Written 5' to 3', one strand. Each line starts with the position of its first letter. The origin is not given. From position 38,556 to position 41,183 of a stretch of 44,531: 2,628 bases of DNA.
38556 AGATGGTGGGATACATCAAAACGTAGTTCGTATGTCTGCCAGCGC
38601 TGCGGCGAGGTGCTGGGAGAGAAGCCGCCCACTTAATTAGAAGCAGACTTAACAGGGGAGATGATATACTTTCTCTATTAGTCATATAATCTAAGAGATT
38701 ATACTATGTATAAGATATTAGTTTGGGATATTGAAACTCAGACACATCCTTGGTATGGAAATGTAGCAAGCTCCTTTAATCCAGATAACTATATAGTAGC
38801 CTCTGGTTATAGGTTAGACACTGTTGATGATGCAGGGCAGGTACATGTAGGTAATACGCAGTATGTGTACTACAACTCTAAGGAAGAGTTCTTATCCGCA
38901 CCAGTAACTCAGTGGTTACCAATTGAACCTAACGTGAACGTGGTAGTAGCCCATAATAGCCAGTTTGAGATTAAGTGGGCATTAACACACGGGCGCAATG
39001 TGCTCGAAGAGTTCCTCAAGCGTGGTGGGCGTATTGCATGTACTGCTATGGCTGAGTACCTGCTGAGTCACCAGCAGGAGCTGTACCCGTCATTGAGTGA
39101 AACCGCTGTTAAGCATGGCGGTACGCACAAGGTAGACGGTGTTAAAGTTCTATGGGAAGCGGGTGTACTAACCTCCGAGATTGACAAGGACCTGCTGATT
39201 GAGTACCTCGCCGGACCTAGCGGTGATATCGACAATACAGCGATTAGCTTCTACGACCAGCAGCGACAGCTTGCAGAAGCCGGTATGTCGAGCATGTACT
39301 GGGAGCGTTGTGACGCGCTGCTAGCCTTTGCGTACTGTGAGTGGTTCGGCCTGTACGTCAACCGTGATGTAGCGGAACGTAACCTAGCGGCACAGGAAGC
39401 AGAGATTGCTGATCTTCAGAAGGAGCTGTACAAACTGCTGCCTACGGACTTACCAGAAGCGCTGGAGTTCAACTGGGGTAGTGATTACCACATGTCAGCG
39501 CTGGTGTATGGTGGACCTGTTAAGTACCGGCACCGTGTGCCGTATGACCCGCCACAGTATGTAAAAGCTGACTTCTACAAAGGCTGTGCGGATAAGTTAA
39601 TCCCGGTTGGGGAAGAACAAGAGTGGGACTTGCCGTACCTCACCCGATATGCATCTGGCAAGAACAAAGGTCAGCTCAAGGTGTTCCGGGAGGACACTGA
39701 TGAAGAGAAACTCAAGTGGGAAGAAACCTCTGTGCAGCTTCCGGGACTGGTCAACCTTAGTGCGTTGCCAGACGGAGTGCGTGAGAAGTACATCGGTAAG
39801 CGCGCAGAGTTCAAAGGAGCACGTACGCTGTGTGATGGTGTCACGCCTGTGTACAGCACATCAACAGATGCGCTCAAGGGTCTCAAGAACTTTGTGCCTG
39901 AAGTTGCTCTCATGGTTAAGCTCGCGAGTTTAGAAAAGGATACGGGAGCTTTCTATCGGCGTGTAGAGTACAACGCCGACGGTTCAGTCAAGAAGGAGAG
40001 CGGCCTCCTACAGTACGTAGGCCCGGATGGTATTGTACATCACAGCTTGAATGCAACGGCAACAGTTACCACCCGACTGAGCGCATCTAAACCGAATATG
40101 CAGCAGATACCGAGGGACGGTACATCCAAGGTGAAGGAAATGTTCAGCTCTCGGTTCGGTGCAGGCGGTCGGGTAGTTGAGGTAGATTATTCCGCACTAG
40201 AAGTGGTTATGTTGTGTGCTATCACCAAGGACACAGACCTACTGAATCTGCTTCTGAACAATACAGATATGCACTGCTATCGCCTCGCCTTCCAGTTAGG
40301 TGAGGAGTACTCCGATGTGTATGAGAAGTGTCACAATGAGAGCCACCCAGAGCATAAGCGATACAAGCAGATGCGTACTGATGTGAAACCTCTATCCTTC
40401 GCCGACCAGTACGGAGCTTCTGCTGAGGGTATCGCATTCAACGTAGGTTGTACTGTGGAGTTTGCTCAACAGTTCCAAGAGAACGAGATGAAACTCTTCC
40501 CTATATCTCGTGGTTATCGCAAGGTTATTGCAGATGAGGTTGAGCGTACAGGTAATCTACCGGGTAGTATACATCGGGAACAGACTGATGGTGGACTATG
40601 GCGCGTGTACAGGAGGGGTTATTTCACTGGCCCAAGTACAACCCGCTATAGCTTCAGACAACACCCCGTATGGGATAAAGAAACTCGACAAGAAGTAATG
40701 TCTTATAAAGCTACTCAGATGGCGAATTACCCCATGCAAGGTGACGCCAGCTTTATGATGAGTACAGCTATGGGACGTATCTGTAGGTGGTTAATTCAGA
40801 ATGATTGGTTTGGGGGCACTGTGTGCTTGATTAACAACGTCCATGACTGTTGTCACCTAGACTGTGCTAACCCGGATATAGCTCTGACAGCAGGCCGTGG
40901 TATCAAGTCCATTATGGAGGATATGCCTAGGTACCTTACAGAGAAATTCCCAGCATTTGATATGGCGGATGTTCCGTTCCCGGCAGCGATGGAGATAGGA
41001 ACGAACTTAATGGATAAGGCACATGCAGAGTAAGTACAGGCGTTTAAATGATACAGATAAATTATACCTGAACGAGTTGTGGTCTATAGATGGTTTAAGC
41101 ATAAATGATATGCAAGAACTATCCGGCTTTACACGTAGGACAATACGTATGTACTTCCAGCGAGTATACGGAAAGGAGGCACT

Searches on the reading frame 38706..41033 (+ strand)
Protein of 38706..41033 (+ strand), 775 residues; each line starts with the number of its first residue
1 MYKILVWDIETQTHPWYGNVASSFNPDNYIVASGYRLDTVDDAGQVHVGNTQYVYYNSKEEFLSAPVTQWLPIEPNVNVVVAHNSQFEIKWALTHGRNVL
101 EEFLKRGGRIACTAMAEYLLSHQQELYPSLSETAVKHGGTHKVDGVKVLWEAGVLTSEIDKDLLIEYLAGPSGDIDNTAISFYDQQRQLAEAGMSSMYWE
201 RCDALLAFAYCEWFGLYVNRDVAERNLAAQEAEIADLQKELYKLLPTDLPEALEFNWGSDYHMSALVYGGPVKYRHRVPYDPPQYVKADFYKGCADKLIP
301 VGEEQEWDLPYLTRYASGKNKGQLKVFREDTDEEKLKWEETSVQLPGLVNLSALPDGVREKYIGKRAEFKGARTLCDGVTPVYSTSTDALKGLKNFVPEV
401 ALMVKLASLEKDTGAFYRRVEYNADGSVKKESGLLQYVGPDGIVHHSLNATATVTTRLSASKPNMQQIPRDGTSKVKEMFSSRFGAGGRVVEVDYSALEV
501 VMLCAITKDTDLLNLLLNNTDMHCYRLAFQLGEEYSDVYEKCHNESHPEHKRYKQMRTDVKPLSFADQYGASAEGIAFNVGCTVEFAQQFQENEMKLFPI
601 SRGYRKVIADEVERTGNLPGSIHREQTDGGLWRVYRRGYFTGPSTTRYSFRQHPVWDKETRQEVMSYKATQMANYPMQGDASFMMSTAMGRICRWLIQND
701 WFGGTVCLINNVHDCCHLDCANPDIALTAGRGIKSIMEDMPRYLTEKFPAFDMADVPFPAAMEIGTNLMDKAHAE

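Call 5: search_protein_families(library=phrogs, proteins=[window:38706-41033:+])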
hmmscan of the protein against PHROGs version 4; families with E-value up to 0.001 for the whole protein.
window:38706-41033:+ (775 aa): 7 families
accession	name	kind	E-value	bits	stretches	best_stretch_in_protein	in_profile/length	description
phrog_9556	-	DNA, RNA and nucleotide metabolism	1.9e-174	581.8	1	1-468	1-439/441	DNA polymerase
phrog_17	-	DNA, RNA and nucleotide metabolism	2.2e-128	431.2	1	1-774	669-1236/1445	DNA polymerase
phrog_2573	-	DNA, RNA and nucleotide metabolism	3.4e-89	300.3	1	473-774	2-280/336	DNA polymerase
phrog_15971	-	DNA, RNA and nucleotide metabolism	9.2e-08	32.6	1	429-504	109-180/376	DNA polymerase I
phrog_5995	-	DNA, RNA and nucleotide metabolism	1.8e-05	25.5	1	664-772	75-179/236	DNA polymerase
phrog_23226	-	DNA, RNA and nucleotide metabolism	4.6e-05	23.1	1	453-606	303-468/611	DNA polymerase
phrog_12241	-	DNA, RNA and nucleotide metabolism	7.1e-05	22.9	1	384-480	423-499/502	DNA polymerase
